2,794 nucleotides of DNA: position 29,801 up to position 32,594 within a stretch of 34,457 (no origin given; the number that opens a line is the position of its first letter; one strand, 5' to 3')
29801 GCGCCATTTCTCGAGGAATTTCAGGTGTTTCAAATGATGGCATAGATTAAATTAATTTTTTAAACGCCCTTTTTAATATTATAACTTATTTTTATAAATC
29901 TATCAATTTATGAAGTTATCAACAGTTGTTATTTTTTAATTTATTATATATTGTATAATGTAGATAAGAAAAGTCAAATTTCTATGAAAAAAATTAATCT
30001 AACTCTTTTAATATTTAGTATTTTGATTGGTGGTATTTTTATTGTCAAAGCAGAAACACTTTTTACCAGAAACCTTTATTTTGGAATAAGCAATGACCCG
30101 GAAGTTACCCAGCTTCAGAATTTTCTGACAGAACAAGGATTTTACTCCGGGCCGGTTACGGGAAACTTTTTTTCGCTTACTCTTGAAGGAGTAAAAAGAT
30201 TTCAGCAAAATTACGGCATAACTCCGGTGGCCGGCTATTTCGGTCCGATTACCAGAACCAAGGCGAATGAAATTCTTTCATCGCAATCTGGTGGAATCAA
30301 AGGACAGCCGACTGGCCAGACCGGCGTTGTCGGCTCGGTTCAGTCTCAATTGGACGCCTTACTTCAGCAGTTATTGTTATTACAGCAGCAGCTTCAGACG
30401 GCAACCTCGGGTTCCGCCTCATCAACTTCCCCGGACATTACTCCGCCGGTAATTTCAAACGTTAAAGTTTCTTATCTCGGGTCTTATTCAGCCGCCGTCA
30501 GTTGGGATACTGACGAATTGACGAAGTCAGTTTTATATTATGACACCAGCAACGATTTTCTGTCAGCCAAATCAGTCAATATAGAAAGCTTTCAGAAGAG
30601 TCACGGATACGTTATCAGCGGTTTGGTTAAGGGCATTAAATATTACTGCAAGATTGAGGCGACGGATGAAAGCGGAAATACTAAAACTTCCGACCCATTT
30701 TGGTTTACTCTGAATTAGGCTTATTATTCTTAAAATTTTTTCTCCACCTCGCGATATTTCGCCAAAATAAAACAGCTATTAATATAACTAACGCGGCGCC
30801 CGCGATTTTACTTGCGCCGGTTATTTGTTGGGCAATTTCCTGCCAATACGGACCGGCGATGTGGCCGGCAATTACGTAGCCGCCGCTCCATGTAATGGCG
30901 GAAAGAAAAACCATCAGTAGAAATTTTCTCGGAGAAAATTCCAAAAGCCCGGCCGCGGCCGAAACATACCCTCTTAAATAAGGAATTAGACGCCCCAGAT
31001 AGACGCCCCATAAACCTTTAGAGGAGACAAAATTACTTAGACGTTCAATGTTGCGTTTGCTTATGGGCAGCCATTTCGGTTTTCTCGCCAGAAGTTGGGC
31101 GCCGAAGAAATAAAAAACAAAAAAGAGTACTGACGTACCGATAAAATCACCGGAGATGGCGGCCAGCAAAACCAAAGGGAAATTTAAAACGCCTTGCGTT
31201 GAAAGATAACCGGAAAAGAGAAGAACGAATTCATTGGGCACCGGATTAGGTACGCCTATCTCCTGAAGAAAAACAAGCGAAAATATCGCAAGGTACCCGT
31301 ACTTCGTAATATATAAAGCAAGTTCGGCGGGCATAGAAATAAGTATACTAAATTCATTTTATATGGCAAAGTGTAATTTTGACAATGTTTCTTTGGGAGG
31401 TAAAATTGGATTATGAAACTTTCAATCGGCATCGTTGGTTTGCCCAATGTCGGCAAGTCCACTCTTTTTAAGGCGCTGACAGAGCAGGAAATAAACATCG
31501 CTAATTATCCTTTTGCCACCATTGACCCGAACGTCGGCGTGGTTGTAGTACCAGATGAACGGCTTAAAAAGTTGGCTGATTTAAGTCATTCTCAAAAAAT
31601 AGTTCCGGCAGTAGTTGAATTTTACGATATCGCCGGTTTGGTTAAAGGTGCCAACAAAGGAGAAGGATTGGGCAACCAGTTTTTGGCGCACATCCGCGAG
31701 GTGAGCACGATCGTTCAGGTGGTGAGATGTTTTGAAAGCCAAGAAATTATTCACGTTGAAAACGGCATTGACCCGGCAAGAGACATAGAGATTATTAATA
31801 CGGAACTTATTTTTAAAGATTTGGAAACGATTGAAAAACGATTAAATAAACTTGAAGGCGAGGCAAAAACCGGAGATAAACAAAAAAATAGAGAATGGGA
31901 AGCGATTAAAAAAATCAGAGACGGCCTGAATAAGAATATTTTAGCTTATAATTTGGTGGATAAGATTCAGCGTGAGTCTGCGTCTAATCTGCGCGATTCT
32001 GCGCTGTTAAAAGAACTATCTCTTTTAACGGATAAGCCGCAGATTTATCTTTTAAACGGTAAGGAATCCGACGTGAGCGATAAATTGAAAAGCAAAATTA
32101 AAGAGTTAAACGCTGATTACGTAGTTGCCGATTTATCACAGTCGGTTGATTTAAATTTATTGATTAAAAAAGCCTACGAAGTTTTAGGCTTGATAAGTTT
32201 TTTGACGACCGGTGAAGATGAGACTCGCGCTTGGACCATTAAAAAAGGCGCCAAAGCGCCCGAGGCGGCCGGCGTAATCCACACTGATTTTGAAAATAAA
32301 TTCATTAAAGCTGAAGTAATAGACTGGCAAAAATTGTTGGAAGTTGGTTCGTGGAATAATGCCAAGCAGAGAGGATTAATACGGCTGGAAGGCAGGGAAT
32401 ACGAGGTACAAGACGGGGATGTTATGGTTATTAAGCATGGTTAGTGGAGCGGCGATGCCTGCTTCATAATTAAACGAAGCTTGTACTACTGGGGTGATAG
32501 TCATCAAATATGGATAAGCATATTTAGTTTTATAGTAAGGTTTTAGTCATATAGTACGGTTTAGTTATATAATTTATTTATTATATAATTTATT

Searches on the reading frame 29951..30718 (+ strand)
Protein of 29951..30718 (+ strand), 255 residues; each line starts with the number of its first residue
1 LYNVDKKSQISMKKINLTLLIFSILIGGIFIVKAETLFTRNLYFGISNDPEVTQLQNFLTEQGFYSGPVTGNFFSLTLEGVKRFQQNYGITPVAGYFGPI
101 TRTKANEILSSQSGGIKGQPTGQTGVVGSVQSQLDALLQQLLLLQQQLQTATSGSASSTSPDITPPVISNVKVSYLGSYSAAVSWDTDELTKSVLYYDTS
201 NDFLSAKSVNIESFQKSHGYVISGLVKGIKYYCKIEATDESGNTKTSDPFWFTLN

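Call 58: search_protein_families(library=pfam, proteins=[window:29951-30718:+])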
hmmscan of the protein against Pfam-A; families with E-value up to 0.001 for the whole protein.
window:29951-30718:+ (255 aa): 2 families
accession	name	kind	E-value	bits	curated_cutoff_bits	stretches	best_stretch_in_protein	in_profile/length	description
PF01471.23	PG_binding_1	-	6.6e-11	42.7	23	1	49-103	2-55/57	Putative peptidoglycan binding domain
PF00041.27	fn3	-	8.1e-05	23.2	25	1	168-249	3-80/84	Fibronectin type III domain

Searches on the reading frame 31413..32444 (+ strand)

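Call 58: search_protein_families(library=pfam, proteins=[window:31413-32444:+])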
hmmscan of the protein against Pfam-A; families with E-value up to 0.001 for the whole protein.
window:31413-32444:+ (343 aa): 3 families
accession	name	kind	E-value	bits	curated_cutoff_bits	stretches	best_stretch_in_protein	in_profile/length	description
PF06071.19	YchF-GTPase_C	-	2.5e-35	120.9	27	1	260-341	1-82/84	Protein of unknown function (DUF933)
PF01926.29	MMR_HSR1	-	8.6e-21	74.6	21.9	1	5-113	2-86/113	50S ribosome-binding GTPase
PF02421.24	FeoB_N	-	4e-09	36.6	27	1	5-57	3-54/156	Ferrous iron transport protein B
